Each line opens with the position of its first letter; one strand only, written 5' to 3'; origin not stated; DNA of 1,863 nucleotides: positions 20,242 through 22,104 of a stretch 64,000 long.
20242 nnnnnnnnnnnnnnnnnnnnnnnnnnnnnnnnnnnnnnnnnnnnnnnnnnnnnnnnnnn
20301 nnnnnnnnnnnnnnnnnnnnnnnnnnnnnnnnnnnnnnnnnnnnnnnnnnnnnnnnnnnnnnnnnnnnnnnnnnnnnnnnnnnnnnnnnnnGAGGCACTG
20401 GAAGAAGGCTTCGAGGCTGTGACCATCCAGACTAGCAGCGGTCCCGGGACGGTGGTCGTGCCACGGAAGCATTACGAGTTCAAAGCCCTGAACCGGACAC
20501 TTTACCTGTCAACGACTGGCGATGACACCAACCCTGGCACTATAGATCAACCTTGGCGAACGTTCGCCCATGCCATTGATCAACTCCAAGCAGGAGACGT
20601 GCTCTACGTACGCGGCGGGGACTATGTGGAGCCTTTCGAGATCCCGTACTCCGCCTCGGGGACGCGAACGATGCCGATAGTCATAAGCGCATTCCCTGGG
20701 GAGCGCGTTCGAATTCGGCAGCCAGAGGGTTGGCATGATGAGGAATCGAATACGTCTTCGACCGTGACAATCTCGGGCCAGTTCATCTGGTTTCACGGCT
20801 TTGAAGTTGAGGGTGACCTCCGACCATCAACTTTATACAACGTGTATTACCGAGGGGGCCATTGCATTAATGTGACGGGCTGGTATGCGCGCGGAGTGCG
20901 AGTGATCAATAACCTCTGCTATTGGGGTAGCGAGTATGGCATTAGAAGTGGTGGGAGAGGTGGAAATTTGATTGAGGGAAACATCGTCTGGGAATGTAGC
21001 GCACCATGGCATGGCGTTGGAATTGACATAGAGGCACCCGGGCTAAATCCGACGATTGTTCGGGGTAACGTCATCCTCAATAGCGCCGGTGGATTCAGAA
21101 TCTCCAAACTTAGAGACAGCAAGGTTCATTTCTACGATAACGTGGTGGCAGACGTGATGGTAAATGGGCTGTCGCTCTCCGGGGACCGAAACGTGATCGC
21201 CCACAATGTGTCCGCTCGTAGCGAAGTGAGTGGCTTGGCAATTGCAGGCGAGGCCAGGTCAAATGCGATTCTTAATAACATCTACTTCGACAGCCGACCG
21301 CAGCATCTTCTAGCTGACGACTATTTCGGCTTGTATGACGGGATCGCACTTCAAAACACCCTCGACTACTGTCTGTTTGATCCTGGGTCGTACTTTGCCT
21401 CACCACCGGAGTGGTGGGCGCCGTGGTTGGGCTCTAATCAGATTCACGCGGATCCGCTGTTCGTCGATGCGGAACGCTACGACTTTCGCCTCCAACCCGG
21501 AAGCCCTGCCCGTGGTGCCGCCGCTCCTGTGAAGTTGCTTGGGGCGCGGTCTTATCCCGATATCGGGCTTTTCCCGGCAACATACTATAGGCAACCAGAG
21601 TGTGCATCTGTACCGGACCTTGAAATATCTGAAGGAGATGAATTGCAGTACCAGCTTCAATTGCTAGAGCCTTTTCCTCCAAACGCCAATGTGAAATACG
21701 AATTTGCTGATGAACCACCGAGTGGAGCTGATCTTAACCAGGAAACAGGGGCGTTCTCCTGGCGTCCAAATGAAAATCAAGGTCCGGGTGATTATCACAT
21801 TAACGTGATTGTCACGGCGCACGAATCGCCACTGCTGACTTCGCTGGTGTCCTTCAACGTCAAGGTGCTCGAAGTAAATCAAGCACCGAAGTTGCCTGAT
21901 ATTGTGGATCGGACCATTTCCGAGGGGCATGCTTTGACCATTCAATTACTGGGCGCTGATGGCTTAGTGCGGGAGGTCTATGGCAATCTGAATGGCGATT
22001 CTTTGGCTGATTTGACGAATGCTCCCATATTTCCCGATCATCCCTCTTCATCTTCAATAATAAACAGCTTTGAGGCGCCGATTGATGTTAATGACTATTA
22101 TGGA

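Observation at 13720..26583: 12.9-kb single ORF encoding a ~4,290-aa secreted mosaic of sugar-binding, adhesin-type and enzyme-like modules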

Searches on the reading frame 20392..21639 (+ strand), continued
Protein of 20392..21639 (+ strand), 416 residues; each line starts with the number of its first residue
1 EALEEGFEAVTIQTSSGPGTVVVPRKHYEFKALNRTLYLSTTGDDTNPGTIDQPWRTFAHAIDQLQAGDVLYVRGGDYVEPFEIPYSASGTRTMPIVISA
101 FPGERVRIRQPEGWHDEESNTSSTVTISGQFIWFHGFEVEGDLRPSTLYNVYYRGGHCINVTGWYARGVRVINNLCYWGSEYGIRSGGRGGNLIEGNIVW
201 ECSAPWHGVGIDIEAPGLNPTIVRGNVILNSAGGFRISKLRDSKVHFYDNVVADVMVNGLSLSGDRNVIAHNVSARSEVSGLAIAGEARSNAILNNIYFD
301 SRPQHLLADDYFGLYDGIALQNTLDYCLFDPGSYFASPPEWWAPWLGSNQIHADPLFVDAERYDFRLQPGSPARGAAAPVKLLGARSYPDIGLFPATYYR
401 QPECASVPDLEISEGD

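Call 79: search_solved_structures(query=A3, max_evalue=0.0001, show_alignments=5)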
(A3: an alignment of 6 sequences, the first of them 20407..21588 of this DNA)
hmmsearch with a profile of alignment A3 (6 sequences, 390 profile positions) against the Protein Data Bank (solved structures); distinct sequences matched with E-value up to 0.0001: 6.
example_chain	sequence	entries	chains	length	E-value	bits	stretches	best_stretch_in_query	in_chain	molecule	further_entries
3vst_A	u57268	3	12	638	1.5e-09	40.7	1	32-113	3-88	Xylosidase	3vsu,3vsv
5olq_A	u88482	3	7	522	2.4e-09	40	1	29-139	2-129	Rhamnogalacturonan lyase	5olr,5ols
7o78_A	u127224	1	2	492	2.4e-08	36.8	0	56-99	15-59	Polysaccharide lyase from Pseudopedobacter saltans, Pedsa3807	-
6kqs_A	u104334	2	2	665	3.2e-08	36.4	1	30-257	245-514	lacto-N-biosidase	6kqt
1ru4_A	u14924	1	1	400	3.5e-05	26.3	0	28-293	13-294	Pectate lyase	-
9rx2_A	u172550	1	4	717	5.4e-05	25.7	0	148-214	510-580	Parallel beta-helix repeat protein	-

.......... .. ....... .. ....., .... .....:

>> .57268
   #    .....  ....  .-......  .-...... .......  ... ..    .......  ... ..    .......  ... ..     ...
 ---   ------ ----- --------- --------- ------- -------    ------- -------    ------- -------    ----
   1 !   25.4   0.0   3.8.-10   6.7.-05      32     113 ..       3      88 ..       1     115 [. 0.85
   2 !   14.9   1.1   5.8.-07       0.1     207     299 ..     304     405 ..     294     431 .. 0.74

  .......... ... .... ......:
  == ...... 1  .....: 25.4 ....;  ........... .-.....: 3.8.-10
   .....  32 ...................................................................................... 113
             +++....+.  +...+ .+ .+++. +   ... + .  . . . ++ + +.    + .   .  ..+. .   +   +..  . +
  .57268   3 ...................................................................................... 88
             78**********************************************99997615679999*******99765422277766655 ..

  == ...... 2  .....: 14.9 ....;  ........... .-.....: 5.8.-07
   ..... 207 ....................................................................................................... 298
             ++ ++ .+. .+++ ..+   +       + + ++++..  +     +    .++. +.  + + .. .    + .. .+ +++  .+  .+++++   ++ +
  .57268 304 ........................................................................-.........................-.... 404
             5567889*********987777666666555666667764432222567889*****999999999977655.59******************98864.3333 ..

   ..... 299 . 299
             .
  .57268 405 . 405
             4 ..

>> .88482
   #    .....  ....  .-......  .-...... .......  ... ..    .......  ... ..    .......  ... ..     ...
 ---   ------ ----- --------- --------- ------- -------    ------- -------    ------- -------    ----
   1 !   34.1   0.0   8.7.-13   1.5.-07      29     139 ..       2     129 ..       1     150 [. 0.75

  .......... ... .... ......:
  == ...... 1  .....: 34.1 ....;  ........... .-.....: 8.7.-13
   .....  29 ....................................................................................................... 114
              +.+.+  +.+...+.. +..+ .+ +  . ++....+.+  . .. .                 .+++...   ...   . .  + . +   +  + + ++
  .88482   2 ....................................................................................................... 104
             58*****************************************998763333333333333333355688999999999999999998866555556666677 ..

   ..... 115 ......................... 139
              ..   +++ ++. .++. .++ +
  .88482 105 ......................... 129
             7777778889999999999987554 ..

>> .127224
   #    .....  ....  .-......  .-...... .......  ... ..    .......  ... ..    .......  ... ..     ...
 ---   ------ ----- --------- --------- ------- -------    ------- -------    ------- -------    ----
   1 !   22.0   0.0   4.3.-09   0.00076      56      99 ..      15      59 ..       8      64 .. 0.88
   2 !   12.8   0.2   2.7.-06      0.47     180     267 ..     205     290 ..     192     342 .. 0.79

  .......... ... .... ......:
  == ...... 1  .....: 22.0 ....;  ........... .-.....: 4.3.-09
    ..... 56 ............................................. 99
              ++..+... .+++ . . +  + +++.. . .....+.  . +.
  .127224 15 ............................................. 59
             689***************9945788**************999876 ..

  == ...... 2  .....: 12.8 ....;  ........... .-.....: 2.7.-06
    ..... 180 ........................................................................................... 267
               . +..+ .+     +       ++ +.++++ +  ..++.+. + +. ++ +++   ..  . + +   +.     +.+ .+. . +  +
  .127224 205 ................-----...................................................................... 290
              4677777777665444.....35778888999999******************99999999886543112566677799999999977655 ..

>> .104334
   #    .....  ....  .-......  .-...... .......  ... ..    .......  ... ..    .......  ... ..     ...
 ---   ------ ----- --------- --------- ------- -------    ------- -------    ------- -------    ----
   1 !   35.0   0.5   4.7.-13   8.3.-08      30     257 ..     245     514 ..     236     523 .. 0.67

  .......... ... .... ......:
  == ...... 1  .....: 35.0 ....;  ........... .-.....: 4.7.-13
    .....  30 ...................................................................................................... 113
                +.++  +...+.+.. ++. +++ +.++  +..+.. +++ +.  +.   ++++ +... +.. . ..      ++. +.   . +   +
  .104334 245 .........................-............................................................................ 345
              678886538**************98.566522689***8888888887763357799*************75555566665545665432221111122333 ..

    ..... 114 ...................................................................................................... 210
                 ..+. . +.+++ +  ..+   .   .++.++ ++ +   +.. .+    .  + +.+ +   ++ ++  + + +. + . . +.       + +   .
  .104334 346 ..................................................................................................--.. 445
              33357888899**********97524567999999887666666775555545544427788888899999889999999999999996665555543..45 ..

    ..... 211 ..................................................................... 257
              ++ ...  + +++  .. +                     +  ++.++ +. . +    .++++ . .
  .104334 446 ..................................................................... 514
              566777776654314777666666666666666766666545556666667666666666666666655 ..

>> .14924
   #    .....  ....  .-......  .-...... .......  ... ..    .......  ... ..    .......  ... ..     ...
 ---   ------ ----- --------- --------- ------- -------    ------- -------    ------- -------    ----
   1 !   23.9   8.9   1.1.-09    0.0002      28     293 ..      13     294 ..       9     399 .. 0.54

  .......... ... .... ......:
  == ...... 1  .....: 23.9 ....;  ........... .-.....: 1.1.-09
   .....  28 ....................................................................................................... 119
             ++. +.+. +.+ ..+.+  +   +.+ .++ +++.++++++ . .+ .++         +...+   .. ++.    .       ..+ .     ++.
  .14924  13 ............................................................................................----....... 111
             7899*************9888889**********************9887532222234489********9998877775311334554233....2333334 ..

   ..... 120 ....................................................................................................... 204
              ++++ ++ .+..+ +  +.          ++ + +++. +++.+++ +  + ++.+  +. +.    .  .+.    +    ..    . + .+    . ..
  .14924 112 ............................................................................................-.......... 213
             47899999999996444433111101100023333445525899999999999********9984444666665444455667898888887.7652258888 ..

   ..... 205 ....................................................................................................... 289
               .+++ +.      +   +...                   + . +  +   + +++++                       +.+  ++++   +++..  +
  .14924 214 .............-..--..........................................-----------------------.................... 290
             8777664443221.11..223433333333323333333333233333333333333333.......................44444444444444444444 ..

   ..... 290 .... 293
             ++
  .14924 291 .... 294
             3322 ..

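Call 80: search_protein_families(library=ncbifam, proteins=[window:20392-21639:+], max_evalue=1)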
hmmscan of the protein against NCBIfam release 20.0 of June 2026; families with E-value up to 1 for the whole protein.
window:20392-21639:+ (416 aa): 3 families
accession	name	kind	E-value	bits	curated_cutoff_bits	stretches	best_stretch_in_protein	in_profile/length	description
NF041899.1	pec_ly_PelN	equivalog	4.2e-10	39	740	1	32-90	23-81/437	pectate lyase PelN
NF047854.1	LIC10774_subfam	equivalog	1.4e-05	24.2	380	1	40-80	65-105/358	LIC10774/LIC10365 family surface protein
NF041903.1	exo-PATE_PelX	equivalog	0.00017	20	1490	1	34-91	389-444/734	pectate disaccharide-lyase PelX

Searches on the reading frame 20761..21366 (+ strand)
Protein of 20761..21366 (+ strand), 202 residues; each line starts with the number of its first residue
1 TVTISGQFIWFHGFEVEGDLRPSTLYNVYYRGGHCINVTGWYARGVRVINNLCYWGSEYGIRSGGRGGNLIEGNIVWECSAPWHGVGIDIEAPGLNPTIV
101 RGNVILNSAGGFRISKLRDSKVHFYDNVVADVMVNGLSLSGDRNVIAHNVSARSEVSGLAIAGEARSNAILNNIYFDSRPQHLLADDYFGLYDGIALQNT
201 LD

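Call 92: search_solved_structures(query=A5, max_evalue=10, show_alignments=5)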
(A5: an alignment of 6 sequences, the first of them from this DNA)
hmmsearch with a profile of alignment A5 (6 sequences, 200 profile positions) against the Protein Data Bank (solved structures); distinct sequences matched with E-value up to 10: 14.
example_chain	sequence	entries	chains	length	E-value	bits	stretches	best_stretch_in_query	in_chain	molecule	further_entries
7o79_A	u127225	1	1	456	0.036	16.7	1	83-135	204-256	Poly(Beta-D-mannuronate) lyase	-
7o78_A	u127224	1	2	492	0.082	15.5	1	65-151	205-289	Polysaccharide lyase from Pseudopedobacter saltans, Pedsa3807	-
4ozy_A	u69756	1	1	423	0.089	15.4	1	94-171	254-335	Poly(beta-D-mannuronate) C5 epimerase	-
4ozz_A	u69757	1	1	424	0.091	15.4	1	94-171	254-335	Poly(beta-D-mannuronate) C5 epimerase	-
4nk6_A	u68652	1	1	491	0.15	14.7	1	94-171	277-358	Poly(beta-D-mannuronate) C5 epimerase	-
4nk8_A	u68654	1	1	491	0.19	14.3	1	94-164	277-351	Poly(beta-D-mannuronate) C5 epimerase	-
8yk1_A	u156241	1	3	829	0.21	14.2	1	111-165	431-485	Alpha-galactosidase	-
8yk3_A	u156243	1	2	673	0.22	14.1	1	111-165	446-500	Alpha-galactosidase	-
8yk2_B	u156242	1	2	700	0.24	14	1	111-165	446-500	Alpha-galactosidase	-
8acf_A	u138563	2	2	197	0.48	13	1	54-110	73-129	Complement C2b fragment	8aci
2n29_A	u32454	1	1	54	0.63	12.6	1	43-83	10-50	Protein Vpu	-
3erb_A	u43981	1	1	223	0.64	12.6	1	54-110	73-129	Complement C2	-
2pyg_A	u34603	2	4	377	0.7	12.5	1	107-198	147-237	Poly(beta-D-mannuronate) C5 epimerase 4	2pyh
6qps_A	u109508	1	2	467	0.87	12.2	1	63-150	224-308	Polysaccharide Lyase Family 6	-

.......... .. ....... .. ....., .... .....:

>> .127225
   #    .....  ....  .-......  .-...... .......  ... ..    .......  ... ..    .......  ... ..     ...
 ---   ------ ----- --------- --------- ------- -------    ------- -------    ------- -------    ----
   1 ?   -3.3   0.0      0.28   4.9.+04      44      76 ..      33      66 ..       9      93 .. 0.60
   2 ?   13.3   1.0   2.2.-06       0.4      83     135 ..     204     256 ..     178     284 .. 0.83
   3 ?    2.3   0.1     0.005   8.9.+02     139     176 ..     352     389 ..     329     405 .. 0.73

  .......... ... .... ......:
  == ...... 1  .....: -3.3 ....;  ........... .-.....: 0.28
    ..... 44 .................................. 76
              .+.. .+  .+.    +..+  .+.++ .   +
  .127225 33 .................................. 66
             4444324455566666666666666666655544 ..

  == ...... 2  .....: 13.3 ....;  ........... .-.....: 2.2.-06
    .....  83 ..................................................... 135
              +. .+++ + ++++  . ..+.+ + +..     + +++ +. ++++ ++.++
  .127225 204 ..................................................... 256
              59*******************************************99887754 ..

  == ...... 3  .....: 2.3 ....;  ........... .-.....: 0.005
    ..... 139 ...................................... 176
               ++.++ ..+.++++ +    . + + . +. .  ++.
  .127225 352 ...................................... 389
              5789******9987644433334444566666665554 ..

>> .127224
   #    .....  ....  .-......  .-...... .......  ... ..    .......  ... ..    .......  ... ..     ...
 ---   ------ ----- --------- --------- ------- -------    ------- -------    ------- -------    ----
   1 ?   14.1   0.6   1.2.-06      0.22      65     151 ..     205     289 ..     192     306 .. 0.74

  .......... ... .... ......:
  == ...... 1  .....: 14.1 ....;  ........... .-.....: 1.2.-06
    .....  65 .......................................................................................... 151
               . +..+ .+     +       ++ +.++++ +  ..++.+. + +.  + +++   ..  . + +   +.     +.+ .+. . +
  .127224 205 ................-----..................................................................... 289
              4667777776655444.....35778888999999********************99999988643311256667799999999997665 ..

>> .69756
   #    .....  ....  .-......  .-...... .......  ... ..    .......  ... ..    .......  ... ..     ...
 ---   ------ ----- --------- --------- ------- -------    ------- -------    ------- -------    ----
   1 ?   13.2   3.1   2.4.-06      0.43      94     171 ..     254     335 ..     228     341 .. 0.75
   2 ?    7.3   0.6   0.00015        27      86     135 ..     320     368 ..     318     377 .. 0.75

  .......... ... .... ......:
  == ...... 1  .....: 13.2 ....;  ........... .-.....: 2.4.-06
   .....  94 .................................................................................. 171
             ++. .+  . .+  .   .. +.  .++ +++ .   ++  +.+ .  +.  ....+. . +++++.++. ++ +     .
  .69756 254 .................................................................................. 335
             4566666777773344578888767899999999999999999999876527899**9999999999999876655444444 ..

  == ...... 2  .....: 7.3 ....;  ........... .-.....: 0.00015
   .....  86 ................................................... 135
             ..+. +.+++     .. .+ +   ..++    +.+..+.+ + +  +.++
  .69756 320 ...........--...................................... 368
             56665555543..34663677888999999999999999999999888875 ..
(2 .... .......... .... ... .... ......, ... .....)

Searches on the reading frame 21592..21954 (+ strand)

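Call 10: search_protein_families(library=pfam, proteins=[window:21592-21954:+], max_evalue=1)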
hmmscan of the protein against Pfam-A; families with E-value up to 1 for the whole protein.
window:21592-21954:+ (121 aa): 2 families
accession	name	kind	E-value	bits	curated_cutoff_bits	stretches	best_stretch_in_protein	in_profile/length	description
PF05345.18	He_PIG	-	2.2e-05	25.3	24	1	11-91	12-94/96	Putative Ig domain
PF18957.6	RibLong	-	6.6e-05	24.1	27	1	32-75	34-77/93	Long Rib domain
